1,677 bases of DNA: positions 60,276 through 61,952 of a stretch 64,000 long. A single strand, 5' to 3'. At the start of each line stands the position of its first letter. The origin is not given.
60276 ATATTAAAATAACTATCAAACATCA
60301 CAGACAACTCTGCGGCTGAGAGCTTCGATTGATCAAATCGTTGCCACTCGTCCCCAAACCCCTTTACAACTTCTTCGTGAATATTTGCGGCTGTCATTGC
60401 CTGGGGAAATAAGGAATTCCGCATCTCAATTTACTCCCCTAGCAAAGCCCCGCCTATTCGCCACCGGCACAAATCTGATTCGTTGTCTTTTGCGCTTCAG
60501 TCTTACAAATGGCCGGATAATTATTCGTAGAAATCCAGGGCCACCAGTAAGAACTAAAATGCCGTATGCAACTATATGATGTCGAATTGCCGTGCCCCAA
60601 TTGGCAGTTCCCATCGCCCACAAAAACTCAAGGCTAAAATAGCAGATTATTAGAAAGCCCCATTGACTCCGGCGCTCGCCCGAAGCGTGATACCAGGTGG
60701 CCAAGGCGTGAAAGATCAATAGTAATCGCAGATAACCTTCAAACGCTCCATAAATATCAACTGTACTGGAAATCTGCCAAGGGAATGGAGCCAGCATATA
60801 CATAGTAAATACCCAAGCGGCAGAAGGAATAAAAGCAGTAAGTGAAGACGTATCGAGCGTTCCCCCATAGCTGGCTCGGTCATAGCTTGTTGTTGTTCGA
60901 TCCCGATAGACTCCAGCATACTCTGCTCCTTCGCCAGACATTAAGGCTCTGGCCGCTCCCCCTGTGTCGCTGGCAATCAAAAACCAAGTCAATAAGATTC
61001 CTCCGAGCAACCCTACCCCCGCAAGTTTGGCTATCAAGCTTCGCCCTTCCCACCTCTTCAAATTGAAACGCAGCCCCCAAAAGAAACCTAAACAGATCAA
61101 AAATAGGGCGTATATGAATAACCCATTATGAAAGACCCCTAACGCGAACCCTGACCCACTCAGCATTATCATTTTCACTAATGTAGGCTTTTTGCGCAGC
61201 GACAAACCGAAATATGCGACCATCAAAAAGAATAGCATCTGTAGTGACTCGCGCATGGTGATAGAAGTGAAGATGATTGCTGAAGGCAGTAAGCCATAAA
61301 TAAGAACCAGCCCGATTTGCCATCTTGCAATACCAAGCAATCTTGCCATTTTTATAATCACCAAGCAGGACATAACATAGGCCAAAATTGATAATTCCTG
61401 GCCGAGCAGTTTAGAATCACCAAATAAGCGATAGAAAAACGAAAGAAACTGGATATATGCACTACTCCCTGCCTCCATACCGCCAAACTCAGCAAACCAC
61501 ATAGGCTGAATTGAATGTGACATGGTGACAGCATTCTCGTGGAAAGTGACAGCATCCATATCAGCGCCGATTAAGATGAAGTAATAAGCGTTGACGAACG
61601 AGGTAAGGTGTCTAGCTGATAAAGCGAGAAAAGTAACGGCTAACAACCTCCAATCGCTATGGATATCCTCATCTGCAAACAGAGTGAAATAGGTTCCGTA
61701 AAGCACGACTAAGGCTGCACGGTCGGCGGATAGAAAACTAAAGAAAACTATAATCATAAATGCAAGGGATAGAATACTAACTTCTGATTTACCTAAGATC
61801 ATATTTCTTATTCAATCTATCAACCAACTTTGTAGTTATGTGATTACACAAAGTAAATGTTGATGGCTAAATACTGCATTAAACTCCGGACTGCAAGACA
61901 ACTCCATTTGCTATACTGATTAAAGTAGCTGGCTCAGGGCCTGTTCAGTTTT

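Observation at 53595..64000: O-antigen/EPS-type biosynthesis cluster with a compositional mosaic: GC-rich wecA/GT/asnB joined to an AT-rich GT/methyltransferase/polymerase block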

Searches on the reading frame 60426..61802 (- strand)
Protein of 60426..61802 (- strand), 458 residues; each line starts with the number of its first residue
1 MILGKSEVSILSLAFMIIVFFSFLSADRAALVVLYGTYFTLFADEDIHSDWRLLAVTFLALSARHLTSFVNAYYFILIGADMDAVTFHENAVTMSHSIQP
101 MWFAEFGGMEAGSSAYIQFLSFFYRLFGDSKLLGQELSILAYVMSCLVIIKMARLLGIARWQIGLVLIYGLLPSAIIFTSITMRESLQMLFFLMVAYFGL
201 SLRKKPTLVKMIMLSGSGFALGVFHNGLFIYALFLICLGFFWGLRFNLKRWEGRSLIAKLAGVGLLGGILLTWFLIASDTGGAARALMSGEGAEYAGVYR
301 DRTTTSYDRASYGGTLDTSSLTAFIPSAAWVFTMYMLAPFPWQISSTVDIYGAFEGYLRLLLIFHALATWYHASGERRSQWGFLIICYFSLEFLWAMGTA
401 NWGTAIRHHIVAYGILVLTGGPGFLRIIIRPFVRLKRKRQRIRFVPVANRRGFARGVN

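Call 5: search_protein_families(library=pfam, proteins=[window:60426-61802:-])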
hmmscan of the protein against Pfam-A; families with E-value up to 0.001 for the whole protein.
window:60426-61802:- (458 aa): 0 families

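Call 6: search_protein_families(library=ncbifam, proteins=[window:60426-61802:-])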
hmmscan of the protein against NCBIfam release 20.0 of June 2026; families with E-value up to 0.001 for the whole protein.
window:60426-61802:- (458 aa): 0 families
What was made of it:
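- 60426..61802 (-): Polytopic GT-C class A fold glycosyltransferase (458 aa) of a family with no Pfam model; candidate polymerase or periplasmic glycosyltransferase; chimeric gene. No Pfam or NCBIfam hit (calls 5, 6).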

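Call 19: find_homologous_proteins(query=window:60426-61802:-)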
Query window:60426-61802:- (458 aa): 116 proteins with E <= 0.001 among 8000 candidates.
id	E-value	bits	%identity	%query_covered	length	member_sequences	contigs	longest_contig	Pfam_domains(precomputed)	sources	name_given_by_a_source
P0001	1.3e-297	1005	100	100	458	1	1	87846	-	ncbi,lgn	-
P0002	3.4e-226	770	73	100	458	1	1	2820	-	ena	-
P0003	2.4e-183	629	63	99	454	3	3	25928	-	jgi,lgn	jgi:hypothetical protein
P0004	8.8e-180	617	59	99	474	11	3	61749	-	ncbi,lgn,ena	-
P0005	1.2e-174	600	61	95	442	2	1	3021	-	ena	-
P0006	7.5e-172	591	59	97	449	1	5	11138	-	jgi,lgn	jgi:hypothetical protein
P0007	5.8e-171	588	60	96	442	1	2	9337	-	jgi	jgi:4-amino-4-deoxy-L-arabinose transferase-like glycosyltransferase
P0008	1.7e-168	580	62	89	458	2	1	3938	-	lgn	-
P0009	2.5e-159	549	53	98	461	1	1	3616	-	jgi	jgi:hypothetical protein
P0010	5.3e-158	545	55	98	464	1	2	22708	-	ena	-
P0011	3.4e-157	542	56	95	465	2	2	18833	-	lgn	-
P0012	1.9e-155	537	57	93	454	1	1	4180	-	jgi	jgi:hypothetical protein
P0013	2.0e-155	537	53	99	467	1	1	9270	-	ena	-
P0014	3.4e-153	529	57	91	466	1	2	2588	-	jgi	jgi:hypothetical protein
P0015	2.2e-151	523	55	95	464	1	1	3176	-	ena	-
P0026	2.5e-120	421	47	88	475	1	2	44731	-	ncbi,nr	ncbi:MAG: hypothetical protein JST84_11715 [Acidobacteria bacterium]|nr:hypothetical protein [Acidob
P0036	1.7e-81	293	40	95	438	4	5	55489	-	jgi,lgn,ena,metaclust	metaclust:\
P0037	4.1e-81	292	39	89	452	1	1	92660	-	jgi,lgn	-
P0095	1.2e-62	231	34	84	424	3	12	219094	-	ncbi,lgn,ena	-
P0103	3.3e-55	206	35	94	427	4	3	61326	-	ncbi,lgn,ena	ncbi:MAG: hypothetical protein AAB268_02235 [Elusimicrobiota bacterium]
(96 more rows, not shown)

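Call 20: find_encoding_contigs(protein=P0001, flank=10000, max_places=4)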
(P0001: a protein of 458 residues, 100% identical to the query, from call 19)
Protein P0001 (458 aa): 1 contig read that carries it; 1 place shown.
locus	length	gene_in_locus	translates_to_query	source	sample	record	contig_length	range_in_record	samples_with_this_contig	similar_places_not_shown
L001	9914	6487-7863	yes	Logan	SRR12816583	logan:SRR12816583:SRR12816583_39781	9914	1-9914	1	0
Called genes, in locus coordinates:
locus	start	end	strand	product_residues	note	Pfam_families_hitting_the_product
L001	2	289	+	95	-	?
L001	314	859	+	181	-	PF00908:dTDP_sugar_isom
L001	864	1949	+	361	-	PF01073:3Beta_HSD, PF01370:Epimerase, PF02719:Polysacc_synt_2, PF04321:RmlD_sub_bind, PF07993:NAD_binding_4, PF16363:GDP_Man_Dehyd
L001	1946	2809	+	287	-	PF00483:NTP_transferase, PF12804:NTP_transf_3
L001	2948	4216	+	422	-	PF03023:MurJ, PF01554:MatE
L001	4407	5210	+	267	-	PF13489:Methyltransf_23, PF02353:CMAS, PF13847:Methyltransf_31, PF08241:Methyltransf_11, PF08242:Methyltransf_12, PF13649:Methyltransf_25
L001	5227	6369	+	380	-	PF13439:Glyco_transf_4, PF13477:Glyco_trans_4_2 (weak), PF13579:Glyco_trans_4_4, PF00534:Glycos_transf_1, PF13692:Glyco_trans_1_4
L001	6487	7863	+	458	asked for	-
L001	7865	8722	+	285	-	PF13489:Methyltransf_23, PF08241:Methyltransf_11, PF08242:Methyltransf_12, PF13649:Methyltransf_25, PF13847:Methyltransf_31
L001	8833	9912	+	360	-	?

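Call 23: search_solved_structures(query=A1, max_evalue=10)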
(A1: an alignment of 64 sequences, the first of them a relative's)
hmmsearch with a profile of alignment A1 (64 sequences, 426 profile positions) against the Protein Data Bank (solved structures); distinct sequences matched with E-value up to 10: 1.
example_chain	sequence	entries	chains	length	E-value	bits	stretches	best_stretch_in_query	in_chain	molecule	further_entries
4pkc_A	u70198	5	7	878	1.1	11.2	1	320-356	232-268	TutD | benzylsuccinate synthase alpha chain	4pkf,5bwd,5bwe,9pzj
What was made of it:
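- Tried and rejected: No meaningful hit (call 23).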

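Call 30: predict_structure(alignment_id=A1)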
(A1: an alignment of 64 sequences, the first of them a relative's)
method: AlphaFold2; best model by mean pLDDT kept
length: 458 residues; sequences in the alignment: 64
mean_pLDDT: 89.4   pTM: 0.90
mean pLDDT of the five models: 89.4, 88.2, 87.9, 87.2, 86.3
residues with pLDDT >= 90: 309; 70-90: 113; 50-70: 27; < 50: 9
segments of 3 or more residues with pLDDT < 50: 104-107, 456-458
pLDDT, mean of each block of 10 residues (from residue 1): 80 82 85 95 95 96 96 92 93 86 52 89 96 98 98 98 98 96 97 98 95 96 89 94 86 74 81 78 80 86 74 88 94 95 92 96 98 97 98 94 93 98 97 93 69 49
secondary structure, 60 per line:
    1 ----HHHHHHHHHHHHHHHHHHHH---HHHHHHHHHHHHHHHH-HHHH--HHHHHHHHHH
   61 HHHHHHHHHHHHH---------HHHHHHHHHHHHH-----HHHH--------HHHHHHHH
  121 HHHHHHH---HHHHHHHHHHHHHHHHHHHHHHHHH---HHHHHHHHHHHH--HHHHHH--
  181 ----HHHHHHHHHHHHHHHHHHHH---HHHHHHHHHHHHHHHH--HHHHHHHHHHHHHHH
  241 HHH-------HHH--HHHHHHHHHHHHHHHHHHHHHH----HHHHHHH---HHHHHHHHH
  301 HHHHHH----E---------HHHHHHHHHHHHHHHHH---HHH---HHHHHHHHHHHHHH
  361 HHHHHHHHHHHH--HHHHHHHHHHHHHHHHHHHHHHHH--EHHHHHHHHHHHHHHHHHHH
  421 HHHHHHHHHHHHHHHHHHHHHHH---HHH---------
elements in order: H5-24 H28-43 H45-48 H51-73 H83-95 H101-104 H113-127 H131-155 H159-170 H173-178 H185-204 H208-223 H226-243 H256-277 H282-288 H292-306 H321-337 H347-372 H375-398 H402-443
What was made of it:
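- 60426..61802 (-): AF2 pLDDT 89.4, pTM 0.90 (call 30).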

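Call 37: find_encoding_contigs(protein=P0003, flank=10000, max_places=2)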
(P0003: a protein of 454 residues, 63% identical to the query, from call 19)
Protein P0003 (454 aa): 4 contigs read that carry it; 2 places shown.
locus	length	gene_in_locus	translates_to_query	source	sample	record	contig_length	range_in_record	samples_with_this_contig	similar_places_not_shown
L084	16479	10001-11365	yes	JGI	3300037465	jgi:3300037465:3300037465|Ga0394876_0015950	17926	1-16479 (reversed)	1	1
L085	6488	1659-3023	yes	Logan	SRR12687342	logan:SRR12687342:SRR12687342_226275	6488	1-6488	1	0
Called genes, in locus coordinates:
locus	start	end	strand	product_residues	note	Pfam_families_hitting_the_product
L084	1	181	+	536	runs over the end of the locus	PF13807:GNVR, PF09140:MipZ (weak), PF10609:ParA, PF13614:AAA_31, PF01656:CbiA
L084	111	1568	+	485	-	PF03023:MurJ, PF13440:Polysacc_synt_3 (weak), PF01554:MatE (weak)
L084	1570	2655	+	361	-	PF03033:Glyco_transf_28 (faint), PF13439:Glyco_transf_4, PF13579:Glyco_trans_4_4, PF20706:GT4-conflict, PF00534:Glycos_transf_1, PF13692:Glyco_trans_1_4, PF13524:Glyco_trans_1_2 (weak)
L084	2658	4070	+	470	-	-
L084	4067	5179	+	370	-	PF13439:Glyco_transf_4, PF13579:Glyco_trans_4_4, PF00534:Glycos_transf_1, PF13692:Glyco_trans_1_4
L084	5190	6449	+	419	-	PF13439:Glyco_transf_4, PF13579:Glyco_trans_4_4, PF00534:Glycos_transf_1, PF13692:Glyco_trans_1_4, PF13524:Glyco_trans_1_2 (weak)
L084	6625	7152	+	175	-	PF00908:dTDP_sugar_isom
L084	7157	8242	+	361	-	PF01073:3Beta_HSD, PF01370:Epimerase, PF02719:Polysacc_synt_2, PF04321:RmlD_sub_bind, PF07993:NAD_binding_4, PF16363:GDP_Man_Dehyd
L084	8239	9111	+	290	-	PF00483:NTP_transferase, PF12804:NTP_transf_3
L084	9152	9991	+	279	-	PF13489:Methyltransf_23 (weak), PF08241:Methyltransf_11 (weak), PF13649:Methyltransf_25 (weak)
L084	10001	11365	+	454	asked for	-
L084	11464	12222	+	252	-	PF13489:Methyltransf_23, PF08241:Methyltransf_11, PF13649:Methyltransf_25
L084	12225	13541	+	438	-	-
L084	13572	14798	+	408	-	PF13439:Glyco_transf_4, PF13579:Glyco_trans_4_4 (weak), PF00534:Glycos_transf_1, PF13692:Glyco_trans_1_4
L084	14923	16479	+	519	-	?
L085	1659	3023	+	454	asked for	-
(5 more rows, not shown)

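Call 38: find_encoding_contigs(protein=P0026, flank=10000, max_places=2)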
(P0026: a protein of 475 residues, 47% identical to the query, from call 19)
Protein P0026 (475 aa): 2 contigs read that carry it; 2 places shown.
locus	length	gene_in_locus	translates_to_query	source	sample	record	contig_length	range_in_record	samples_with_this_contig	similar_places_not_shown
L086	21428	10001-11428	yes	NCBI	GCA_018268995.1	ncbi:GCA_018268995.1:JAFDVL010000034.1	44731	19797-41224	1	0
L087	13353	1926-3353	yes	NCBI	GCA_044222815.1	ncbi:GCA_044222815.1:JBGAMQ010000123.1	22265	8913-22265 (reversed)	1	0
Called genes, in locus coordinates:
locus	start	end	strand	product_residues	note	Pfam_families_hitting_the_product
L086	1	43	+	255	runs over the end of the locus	PF05401:NodS, PF13489:Methyltransf_23, PF13847:Methyltransf_31, PF08241:Methyltransf_11, PF08242:Methyltransf_12, PF13649:Methyltransf_25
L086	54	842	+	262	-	PF01522:Polysacc_deac_1 (weak), PF10096:DUF2334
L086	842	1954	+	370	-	PF13439:Glyco_transf_4, PF13477:Glyco_trans_4_2, PF13579:Glyco_trans_4_4, PF00534:Glycos_transf_1, PF13692:Glyco_trans_1_4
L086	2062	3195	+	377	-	PF13439:Glyco_transf_4, PF13579:Glyco_trans_4_4, PF00534:Glycos_transf_1, PF13692:Glyco_trans_1_4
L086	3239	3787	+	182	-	PF00908:dTDP_sugar_isom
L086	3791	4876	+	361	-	PF01073:3Beta_HSD, PF01370:Epimerase, PF02719:Polysacc_synt_2, PF04321:RmlD_sub_bind, PF07993:NAD_binding_4, PF16363:GDP_Man_Dehyd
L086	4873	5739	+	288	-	PF00483:NTP_transferase, PF12804:NTP_transf_3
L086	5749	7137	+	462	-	PF03023:MurJ, PF01554:MatE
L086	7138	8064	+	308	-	PF13641:Glyco_tranf_2_3, PF00535:Glycos_transf_2, PF10111:Glyco_tranf_2_2 (weak)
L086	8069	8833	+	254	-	PF13489:Methyltransf_23, PF08241:Methyltransf_11, PF08242:Methyltransf_12, PF13649:Methyltransf_25, PF13847:Methyltransf_31 (weak)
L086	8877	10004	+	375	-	PF13439:Glyco_transf_4, PF13579:Glyco_trans_4_4, PF00534:Glycos_transf_1, PF13692:Glyco_trans_1_4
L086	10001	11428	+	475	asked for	-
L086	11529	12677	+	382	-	PF13439:Glyco_transf_4, PF13579:Glyco_trans_4_4, PF00534:Glycos_transf_1, PF13692:Glyco_trans_1_4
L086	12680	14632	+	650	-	PF13522:GATase_6, PF13537:GATase_7, PF00733:Asn_synthase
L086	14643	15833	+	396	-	PF13477:Glyco_trans_4_2, PF13439:Glyco_transf_4, PF13579:Glyco_trans_4_4, PF00534:Glycos_transf_1, PF20706:GT4-conflict (weak), PF13692:Glyco_trans_1_4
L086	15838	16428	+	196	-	PF02397:Bac_transf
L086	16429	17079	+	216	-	PF17836:PglD_N, PF25087:GMPPB_C (faint), PF00132:Hexapep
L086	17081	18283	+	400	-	PF00155:Aminotran_1_2 (weak), PF01041:DegT_DnrJ_EryC1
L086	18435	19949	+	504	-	PF01370:Epimerase, PF02719:Polysacc_synt_2, PF04321:RmlD_sub_bind, PF05368:NmrA, PF01073:3Beta_HSD, PF07993:NAD_binding_4 (faint), PF13460:NAD_binding_10, PF16363:GDP_Man_Dehyd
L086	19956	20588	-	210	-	PF04199:Cyclase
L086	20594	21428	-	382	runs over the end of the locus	-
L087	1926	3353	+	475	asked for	-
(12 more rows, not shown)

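Call 43: search_protein_families(library=pfam, alignment_id=A1, max_evalue=1)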
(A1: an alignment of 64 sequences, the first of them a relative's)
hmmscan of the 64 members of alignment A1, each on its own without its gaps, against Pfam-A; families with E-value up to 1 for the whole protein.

A. member 1, P0001 (458 aa): 0 families

B. families by the number of members that match (of 64 scanned): 18 families
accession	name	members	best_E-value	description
PF13231.12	PMT_2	1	3.4e-05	Dolichyl-phosphate-mannose-protein mannosyltransferase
PF02366.24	PMT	1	0.002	Dolichyl-phosphate-mannose-protein mannosyltransferase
PF23778.1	Phage_holin_2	1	0.0052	Putative phage holin family 2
PF22865.1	MgtS-like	1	0.018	Small protein MgtS-like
PF14351.11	DUF4401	1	0.021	Domain of unknown function (DUF4401)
PF19484.4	DUF6020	1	0.025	Family of unknown function (DUF6020)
PF11666.13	DUF2933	1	0.054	Protein of unknown function (DUF2933)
PF14171.11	SpoIISA_toxin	1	0.067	Toxin SpoIISA, type II toxin-antitoxin system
PF14927.11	Neurensin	1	0.089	Neurensin/Transmembrane protein 74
PF22380.2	Chp1-like_SPOC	1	0.11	Chromo domain-containing protein 1-like, SPOC domain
PF14399.12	BtrH_N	1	0.14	Butirosin biosynthesis protein H, N-terminal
PF17370.7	DUF5392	1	0.24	Family of unknown function (DUF5392)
PF09773.14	Meckelin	1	0.25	Meckelin (Transmembrane protein 67)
PF02900.23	LigB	1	0.27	Catalytic LigB subunit of aromatic ring-opening dioxygenase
PF19870.4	DUF6343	1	0.3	Family of unknown function (DUF6343)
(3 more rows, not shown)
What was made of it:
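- On GT-C class A fold glycosyltransferases (ArnT, PMT, ALG, PIG, OST): One of 64 homologues hits PMT_2 at E 3.4e-5 (call 43).
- One homologue weakly hits the PMT_2 model (E 3.4e-5, call 43). One homologue hits PMT_2 at E 3.4e-5 (call 43).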

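Call 51: find_encoding_contigs(protein=P0095, flank=10000, max_places=1)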
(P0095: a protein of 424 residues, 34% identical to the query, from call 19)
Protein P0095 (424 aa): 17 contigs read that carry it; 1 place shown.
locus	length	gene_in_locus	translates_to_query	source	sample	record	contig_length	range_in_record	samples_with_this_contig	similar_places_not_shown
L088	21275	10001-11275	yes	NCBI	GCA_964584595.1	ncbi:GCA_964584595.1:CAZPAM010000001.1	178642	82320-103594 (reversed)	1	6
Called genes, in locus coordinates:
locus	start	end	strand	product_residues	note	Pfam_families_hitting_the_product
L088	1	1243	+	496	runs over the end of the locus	PF07992:Pyr_redox_2 (faint), PF00890:FAD_binding_2 (faint), PF01266:DAO, PF13450:NAD_binding_8 (weak), PF00732:GMC_oxred_N, PF05199:GMC_oxred_C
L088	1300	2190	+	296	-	PF01073:3Beta_HSD, PF01370:Epimerase, PF02719:Polysacc_synt_2, PF04321:RmlD_sub_bind (weak), PF05368:NmrA, PF07993:NAD_binding_4 (faint), PF13460:NAD_binding_10, PF16363:GDP_Man_Dehyd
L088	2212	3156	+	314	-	PF00535:Glycos_transf_2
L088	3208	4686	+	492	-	PF02310:B12-binding, PF04055:Radical_SAM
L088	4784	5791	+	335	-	PF03706:LPG_synthase_TM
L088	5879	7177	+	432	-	PF01266:DAO (weak), PF01593:Amino_oxidase, PF13450:NAD_binding_8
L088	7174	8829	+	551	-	-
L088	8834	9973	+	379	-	PF13439:Glyco_transf_4, PF13579:Glyco_trans_4_4 (faint), PF00534:Glycos_transf_1, PF13692:Glyco_trans_1_4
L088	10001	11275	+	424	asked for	-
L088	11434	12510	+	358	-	PF13439:Glyco_transf_4, PF00534:Glycos_transf_1, PF13692:Glyco_trans_1_4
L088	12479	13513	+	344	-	PF13489:Methyltransf_23 (weak), PF13847:Methyltransf_31 (weak), PF08241:Methyltransf_11, PF13649:Methyltransf_25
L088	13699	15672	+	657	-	PF13522:GATase_6, PF13537:GATase_7, PF00733:Asn_synthase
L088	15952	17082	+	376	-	PF13477:Glyco_trans_4_2, PF13439:Glyco_transf_4, PF13579:Glyco_trans_4_4, PF00534:Glycos_transf_1, PF13692:Glyco_trans_1_4, PF13524:Glyco_trans_1_2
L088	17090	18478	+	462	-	PF13727:CoA_binding_3, PF17836:PglD_N (weak), PF02397:Bac_transf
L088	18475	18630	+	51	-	-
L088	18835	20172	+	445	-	PF04932:Wzy_C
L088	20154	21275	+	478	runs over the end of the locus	PF01943:Polysacc_synt, PF13440:Polysacc_synt_3, PF03023:MurJ, PF01554:MatE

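Call 52: find_encoding_contigs(protein=P0037, flank=10000, max_places=1)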
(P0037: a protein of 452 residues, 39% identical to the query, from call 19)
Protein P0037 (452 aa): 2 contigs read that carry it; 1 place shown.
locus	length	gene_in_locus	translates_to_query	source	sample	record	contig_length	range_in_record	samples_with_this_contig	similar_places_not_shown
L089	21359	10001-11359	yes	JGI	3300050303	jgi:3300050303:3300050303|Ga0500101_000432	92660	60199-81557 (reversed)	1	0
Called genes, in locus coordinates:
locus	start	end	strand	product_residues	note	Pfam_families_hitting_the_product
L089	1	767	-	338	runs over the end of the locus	PF13581:HATPase_c_2, PF02518:HATPase_c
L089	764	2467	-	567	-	PF00154:RecA_N (faint), PF05625:PAXNEB (faint), PF13481:AAA_25 (weak), PF01637:ATPase_2 (faint), PF03796:DnaB_C (faint), PF06745:ATPase, PF06745:ATPase, PF13481:AAA_25, +13 more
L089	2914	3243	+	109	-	-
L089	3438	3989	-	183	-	-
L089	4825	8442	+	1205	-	PF02563:Poly_export, PF22461:SLBB_2 (faint), PF10531:SLBB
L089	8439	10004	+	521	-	-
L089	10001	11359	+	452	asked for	-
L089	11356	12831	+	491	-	PF03023:MurJ, PF01554:MatE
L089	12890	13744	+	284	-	PF13489:Methyltransf_23, PF13847:Methyltransf_31, PF08241:Methyltransf_11, PF08242:Methyltransf_12, PF13649:Methyltransf_25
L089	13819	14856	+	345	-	PF03966:Trm112p (faint), PF13489:Methyltransf_23, PF08241:Methyltransf_11, PF13649:Methyltransf_25 (weak), PF13847:Methyltransf_31 (weak)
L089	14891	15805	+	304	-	PF13489:Methyltransf_23, PF06325:PrmA (weak), PF13847:Methyltransf_31, PF08241:Methyltransf_11, PF08242:Methyltransf_12, PF13649:Methyltransf_25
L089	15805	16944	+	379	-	PF13439:Glyco_transf_4, PF13579:Glyco_trans_4_4, PF00534:Glycos_transf_1, PF13692:Glyco_trans_1_4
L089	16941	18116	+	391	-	PF13439:Glyco_transf_4, PF13579:Glyco_trans_4_4, PF00534:Glycos_transf_1, PF13692:Glyco_trans_1_4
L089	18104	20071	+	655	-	PF13522:GATase_6, PF13537:GATase_7, PF00733:Asn_synthase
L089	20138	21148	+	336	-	PF00106:adh_short (weak), PF01073:3Beta_HSD, PF01370:Epimerase, PF02719:Polysacc_synt_2, PF04321:RmlD_sub_bind, PF13460:NAD_binding_10 (faint), PF16363:GDP_Man_Dehyd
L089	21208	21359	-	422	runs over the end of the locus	-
